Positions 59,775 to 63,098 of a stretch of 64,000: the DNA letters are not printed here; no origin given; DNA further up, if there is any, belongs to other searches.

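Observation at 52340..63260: Mosaic palindrome-containing repeat family at four intergenic sites, all in one orientation, delimiting multi-gene blocks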

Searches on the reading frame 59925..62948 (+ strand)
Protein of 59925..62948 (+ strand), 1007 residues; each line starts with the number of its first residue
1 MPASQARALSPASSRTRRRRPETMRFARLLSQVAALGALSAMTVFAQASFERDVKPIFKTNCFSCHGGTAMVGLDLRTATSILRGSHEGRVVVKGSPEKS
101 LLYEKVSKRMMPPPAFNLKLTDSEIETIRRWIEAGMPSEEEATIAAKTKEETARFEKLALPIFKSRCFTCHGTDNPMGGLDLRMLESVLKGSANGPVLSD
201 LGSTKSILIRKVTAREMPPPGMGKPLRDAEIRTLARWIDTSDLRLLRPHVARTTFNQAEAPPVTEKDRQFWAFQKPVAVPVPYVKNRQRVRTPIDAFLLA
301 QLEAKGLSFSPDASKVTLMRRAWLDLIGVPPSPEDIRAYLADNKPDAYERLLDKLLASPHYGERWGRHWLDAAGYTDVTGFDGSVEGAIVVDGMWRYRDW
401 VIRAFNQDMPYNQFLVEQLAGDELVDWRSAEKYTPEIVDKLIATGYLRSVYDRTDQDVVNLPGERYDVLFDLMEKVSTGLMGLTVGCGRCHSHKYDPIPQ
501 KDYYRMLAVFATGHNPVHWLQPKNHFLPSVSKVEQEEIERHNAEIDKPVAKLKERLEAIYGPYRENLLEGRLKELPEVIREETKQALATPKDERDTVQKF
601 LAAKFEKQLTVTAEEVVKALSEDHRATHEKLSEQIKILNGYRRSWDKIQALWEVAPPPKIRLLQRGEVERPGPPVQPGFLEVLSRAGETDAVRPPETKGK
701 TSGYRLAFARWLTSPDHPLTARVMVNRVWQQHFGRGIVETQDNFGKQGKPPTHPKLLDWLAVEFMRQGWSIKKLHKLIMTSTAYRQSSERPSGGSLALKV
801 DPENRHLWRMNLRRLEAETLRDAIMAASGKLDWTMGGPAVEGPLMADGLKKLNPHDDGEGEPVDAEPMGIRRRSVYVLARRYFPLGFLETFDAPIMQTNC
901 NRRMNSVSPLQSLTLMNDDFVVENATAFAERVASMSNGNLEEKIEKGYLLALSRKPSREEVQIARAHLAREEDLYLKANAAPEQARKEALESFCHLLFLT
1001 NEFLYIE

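Call 17: search_protein_families(library=pfam, proteins=[window:59925-62948:+], max_evalue=0.01)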
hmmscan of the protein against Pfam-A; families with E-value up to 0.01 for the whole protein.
window:59925-62948:+ (1007 aa): 7 families
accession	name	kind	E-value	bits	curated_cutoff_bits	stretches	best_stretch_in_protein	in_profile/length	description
PF07587.16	PSD1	-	1.2e-91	307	28.5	1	705-967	2-243/244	Protein of unknown function (DUF1553)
PF07583.16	PSCyt2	-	1.4e-71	241.2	29.8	1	293-512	1-206/209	Protein of unknown function (DUF1549)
PF07635.16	PSCyt1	-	3e-19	69.8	22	2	62-114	1-58/59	Planctomycete cytochrome C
PF00034.26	Cytochrom_C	-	6.6e-10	40.6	21.3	1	55-133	5-87/90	Cytochrome c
PF13442.11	Cytochrome_CBB3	-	1.3e-09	38.7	27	2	53-132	5-68/68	Cytochrome C oxidase, cbb3-type, subunit III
PF22297.1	PccH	-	0.00028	21.4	24.4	0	50-71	2-23/133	PccH Cytochrome c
PF14376.11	Haem_bd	-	0.00028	21.3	27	0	46-68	26-48/133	Haem-binding domain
